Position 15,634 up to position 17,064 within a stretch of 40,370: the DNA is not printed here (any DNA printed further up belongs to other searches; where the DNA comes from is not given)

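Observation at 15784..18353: Convergent pair of paralogous sulfotransferases inside the hopanoid tailoring block: candidate sulfated bacteriohopanepolyol pathway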

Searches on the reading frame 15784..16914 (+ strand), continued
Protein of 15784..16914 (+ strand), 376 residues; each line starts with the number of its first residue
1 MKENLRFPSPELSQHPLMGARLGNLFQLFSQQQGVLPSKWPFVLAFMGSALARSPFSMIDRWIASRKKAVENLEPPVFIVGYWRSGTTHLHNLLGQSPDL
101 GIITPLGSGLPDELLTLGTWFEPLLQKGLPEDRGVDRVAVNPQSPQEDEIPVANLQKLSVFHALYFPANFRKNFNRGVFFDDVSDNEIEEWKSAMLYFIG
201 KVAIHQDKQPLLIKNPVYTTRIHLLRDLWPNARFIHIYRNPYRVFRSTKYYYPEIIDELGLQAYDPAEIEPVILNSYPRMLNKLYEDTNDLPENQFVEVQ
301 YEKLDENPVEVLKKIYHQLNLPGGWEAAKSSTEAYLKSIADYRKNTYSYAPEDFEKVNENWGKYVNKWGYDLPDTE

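Call 46: fold_search(model_id=the predicted structure, library=pdb)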
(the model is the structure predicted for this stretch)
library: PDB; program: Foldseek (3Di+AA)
matches with E <= 10: 481; with E <= 0.001: 41
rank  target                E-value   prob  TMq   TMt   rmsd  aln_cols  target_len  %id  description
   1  2zq5                  6.0e-10  1.00  0.56  0.57   7.8       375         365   16  Crystal structure of sulfotransferase STF1 from Mycobacterium tuberculosis H37Rv (type1 form) (released 2009-09-29)
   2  2z6v                  8.6e-10  1.00  0.71  0.68   7.3       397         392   15  Crystal structure of sulfotransferase STF9 from Mycobacterium avium (released 2008-09-09)
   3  8w5z_A                2.7e-06  1.00  0.41  0.46  10.6       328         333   17  Crystal structure of tick tyrosylprotein sulfotransferase reveals the activation mechanism of tick anticoagulant prote (released 2024-04-10)
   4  5wrj_A                4.8e-06  1.00  0.43  0.56   9.8       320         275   15  Crystal structure of human tyrosylprotein sulfotransferase-1 complexed with PAP and gastrin peptide (released 2017-09-06)
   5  5wrj_C                6.5e-06  1.00  0.43  0.57  10.3       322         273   16  Crystal structure of human tyrosylprotein sulfotransferase-1 complexed with PAP and gastrin peptide (released 2017-09-06)
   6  5wri_A                7.2e-06  1.00  0.43  0.56  10.2       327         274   15  Crystal structure of human tyrosylprotein sulfotransferase-1 complexed with PAP and C4 peptide (released 2017-09-13)
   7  3ap3_C                1.2e-05  1.00  0.40  0.51   7.2       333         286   16  Crystal structure of human tyrosylprotein sulfotransferase-2 complexed with PAP (released 2011-10-26)
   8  4gox                  1.6e-05  1.00  0.37  0.48  11.2       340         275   17  Sulfotransferase Domain from the Synechococcus PCC 7002 Olefin Synthase (released 2012-10-17)
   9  9wwe                  1.7e-05  1.00  0.43  0.52  10.6       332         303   15  Crystal structure of human tyrosylprotein sulfotransferase 2 (TPST2) in cation-bound state (released 2025-12-31)
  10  4gbm                  1.9e-05  1.00  0.38  0.49  11.0       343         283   16  Sulfotransferase Domain from the Curacin Biosynthetic Pathway (released 2012-10-17)
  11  3ap3_B                3.4e-05  1.00  0.41  0.53   9.9       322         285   15  Crystal structure of human tyrosylprotein sulfotransferase-2 complexed with PAP (released 2011-10-26)
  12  3ap1_A                5.2e-05  1.00  0.41  0.51  10.4       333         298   14  Crystal structure of human tyrosylprotein sulfotransferase-2 complexed with PAP and C4 peptide (released 2011-10-26)
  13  3ap2_B                6.1e-05  1.00  0.43  0.53   9.9       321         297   15  Crystal structure of human tyrosylprotein sulfotransferase-2 complexed with PAP,C4 peptide, and phosphate ion (released 2011-10-26)
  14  3rnl                  6.1e-05  1.00  0.37  0.52   9.7       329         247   14  Crystal Structure of Sulfotransferase from Alicyclobacillus acidocaldarius (released 2011-06-29)
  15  3ap1_B                7.5e-05  1.00  0.42  0.51   9.8       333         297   14  Crystal structure of human tyrosylprotein sulfotransferase-2 complexed with PAP and C4 peptide (released 2011-10-26)
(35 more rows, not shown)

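Call 55: find_encoding_contigs(protein=P0002, flank=10000, max_places=2)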
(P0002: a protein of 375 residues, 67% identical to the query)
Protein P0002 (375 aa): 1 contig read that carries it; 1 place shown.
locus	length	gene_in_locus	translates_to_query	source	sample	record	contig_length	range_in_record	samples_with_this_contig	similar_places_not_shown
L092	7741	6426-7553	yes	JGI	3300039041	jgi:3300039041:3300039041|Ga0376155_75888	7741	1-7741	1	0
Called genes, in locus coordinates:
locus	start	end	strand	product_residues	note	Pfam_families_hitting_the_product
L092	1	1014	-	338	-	?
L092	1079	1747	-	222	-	PF02224:Cytidylate_kin, PF13189:Cytidylate_kin2 (weak)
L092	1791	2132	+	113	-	PF01649:Ribosomal_S20p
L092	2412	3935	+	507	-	PF01676:Metalloenzyme, PF06415:iPGM_N, PF01663:Phosphodiest (weak)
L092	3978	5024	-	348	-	PF03706:LPG_synthase_TM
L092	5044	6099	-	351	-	PF03706:LPG_synthase_TM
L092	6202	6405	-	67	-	-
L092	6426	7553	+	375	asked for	PF00685:Sulfotransfer_1, PF13469:Sulfotransfer_3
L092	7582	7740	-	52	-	?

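Call 65: search_dna_similar(query=window:15784-16914:+, collection=plasmids, mode=protein, max_rows=25)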
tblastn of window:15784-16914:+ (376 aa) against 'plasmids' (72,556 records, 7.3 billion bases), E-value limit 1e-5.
Records with a match: 22; places in all: 22; records where one place covers at least 80% of the query: 16.
Best place of each record, by identity: <60% 22.
By first word of the organism name: Azospirillum 10; Planktothrix 3; Persicobacter 2; Gloeothece 1; Aureibacter 1; Fulvitalea 1; Palleronia 1; Parabacteroides 1; Bacteroides 1; Phocaeicola 1.
By predicted mobility (MOB-suite, as given by PLSDB): non-mobilizable 19; mobilizable 3.
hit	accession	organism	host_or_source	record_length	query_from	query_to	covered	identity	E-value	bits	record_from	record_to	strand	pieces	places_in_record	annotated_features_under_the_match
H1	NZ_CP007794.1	Azospirillum argentinense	Triticum aestivum L.,Root,wheat ...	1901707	2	372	99%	42.2%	2e-100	333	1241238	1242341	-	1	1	record has no annotation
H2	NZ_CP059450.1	Azospirillum brasilense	Prokaryotes,soil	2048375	12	369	95%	43.5%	2e-97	324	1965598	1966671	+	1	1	none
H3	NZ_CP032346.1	Azospirillum brasilense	soil sample,Agricultural field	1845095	12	369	95%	43.2%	1e-96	322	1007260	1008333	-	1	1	record has no annotation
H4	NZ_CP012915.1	Azospirillum brasilense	Digitaria eriantha,microbe,root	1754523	12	369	95%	42.9%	2e-100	333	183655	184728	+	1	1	none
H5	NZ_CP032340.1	Azospirillum brasilense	soil sample,Agricultural field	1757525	12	369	95%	42.9%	3e-100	332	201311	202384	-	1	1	none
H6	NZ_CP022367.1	Azospirillum sp. TSH58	single cell,paddy soils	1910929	12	368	95%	43.0%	5e-101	335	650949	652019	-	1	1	record has no annotation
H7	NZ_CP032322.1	Azospirillum argentinense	soil sample,Agricultural field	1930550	15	372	95%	42.3%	2e-95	318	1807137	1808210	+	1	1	record has no annotation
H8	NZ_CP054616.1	Azospirillum oryzae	cell culture,soil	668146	15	370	95%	35.5%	4e-70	245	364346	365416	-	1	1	sulfotransferase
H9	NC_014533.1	Gloeothece verrucosa PCC 7822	fresh water in rice field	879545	15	372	95%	34.3%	2e-60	218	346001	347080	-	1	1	sulfotransferase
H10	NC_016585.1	Azospirillum lipoferum 4B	-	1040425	15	370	95%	34.3%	8e-65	230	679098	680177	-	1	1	none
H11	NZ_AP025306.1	Aureibacter tunicatorum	-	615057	16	372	95%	33.5%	1e-61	221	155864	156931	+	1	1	sulfotransferase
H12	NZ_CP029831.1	Azospirillum ramasamyi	single cell,Cow dung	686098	15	370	95%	33.4%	2e-68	241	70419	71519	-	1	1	sulfotransferase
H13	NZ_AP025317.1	Fulvitalea axinellae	-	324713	16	370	94%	32.0%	4e-53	196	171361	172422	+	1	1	sulfotransferase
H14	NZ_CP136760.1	Palleronia sp. LCG004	cell culture,Intertidal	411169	15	369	94%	31.8%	4e-56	205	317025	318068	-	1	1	sulfotransferase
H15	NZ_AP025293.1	Persicobacter psychrovividus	-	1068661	64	372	82%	35.8%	4e-60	216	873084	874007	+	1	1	none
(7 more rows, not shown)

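Call 68: get_annotated_region(hit=H4, flank=12000)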
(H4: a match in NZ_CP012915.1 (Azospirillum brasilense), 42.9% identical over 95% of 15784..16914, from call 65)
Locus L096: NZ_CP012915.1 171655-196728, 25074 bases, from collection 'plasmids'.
description: Azospirillum brasilense strain Sp 7 plasmid ABSP7_p1, complete sequence
organism: Azospirillum brasilense (NCBI taxid 192)
taxonomy: Bacteria; Pseudomonadota; Alphaproteobacteria; Rhodospirillales; Azospirillaceae; Azospirillum; Azospirillum brasilense
host: -; source: Digitaria eriantha,microbe,root; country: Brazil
typing (MOB-suite, as given by PLSDB): non-mobilizable; replicon rep_cluster_622
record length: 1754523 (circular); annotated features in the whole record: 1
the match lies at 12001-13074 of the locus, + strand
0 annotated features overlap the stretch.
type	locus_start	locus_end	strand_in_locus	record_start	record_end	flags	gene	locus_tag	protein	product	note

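Call 76: get_annotated_region(hit=H12, flank=7000)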
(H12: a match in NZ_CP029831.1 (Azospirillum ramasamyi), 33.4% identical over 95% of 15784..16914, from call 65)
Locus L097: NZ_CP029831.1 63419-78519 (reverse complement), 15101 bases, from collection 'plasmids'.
description: Azospirillum ramasamyi strain M2T2B2 plasmid unnamed7, complete sequence
organism: Azospirillum ramasamyi (NCBI taxid 682998)
taxonomy: Bacteria; Pseudomonadota; Alphaproteobacteria; Rhodospirillales; Azospirillaceae; Azospirillum; Azospirillum ramasamyi
host: -; source: single cell,Cow dung; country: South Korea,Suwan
typing (MOB-suite, as given by PLSDB): non-mobilizable
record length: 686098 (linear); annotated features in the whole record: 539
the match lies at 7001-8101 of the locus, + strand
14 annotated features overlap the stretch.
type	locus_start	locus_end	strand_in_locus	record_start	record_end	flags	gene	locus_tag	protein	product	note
CDS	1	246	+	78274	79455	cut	-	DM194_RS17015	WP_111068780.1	acetyl-CoA C-acyltransferase family protein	-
CDS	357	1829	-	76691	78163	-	-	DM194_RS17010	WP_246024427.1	aldehyde dehydrogenase family protein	-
CDS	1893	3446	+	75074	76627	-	crtI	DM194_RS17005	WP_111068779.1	phytoene desaturase family protein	GO:0016117 - carotenoid biosynthetic process [Evidence IEA]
CDS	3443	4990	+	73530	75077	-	crtI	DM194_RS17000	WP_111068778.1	phytoene desaturase family protein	GO:0016117 - carotenoid biosynthetic process [Evidence IEA]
CDS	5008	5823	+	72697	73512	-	-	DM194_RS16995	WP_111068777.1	lysophospholipid acyltransferase family protein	-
CDS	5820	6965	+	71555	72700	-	-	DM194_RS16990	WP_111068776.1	glycosyltransferase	-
CDS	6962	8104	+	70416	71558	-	-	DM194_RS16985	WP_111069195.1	sulfotransferase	-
CDS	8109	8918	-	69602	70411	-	mazG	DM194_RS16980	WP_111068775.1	nucleoside triphosphate pyrophosphohydrolase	-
CDS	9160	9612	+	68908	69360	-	-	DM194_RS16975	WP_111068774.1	MarR family transcriptional regulator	-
CDS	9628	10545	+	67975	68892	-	-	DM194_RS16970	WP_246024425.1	HlyD family secretion protein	GO:0055085 - transmembrane transport [Evidence IEA]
CDS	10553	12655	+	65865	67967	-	-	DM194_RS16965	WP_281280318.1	FUSC family protein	GO:0006810 - transport [Evidence IEA]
CDS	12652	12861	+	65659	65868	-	-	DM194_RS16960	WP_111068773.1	DUF1656 domain-containing protein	-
CDS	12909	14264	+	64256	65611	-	-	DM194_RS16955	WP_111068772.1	ATP-binding protein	-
CDS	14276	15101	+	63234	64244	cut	-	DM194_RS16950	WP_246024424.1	HupU protein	-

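Call 77: get_annotated_region(hit=H9, flank=7000)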
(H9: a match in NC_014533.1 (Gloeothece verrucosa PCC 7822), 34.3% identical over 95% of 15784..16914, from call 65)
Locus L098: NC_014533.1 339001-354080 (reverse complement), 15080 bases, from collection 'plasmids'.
description: Gloeothece verrucosa PCC 7822 plasmid Cy782201, complete sequence
organism: Gloeothece verrucosa PCC 7822 (NCBI taxid 497965)
taxonomy: Bacteria; Cyanobacteriota; Cyanophyceae; Chroococcales; Aphanothecaceae; Gloeothece; Gloeothece verrucosa; Gloeothece verrucosa PCC 7822
host: -; source: fresh water in rice field; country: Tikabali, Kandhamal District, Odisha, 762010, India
typing (MOB-suite, as given by PLSDB): non-mobilizable; mating-pair formation MPF_T
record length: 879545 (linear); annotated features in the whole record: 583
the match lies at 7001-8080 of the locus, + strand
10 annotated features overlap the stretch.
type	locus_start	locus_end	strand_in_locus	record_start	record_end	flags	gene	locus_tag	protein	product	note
CDS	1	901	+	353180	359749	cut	-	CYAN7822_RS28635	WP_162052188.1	type I polyketide synthase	-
CDS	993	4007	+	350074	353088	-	-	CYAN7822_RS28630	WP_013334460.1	type I polyketide synthase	-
CDS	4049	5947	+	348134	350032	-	-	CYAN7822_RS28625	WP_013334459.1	hypothetical protein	-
CDS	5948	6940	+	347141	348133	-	-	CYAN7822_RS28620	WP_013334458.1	NAD(P)-dependent oxidoreductase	-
CDS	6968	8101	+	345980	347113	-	-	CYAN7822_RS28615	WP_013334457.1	sulfotransferase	-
CDS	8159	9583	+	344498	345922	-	-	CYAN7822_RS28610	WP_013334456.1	hypothetical protein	-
CDS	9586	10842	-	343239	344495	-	-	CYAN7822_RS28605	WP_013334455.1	MFS transporter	GO:0055085 - transmembrane transport [Evidence IEA]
CDS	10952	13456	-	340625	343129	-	-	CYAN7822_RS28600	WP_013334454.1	SBBP repeat-containing protein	-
CDS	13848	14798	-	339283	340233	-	-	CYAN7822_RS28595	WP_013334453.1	o-succinylbenzoate synthase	-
CDS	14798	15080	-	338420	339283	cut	-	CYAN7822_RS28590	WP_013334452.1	alpha/beta fold hydrolase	-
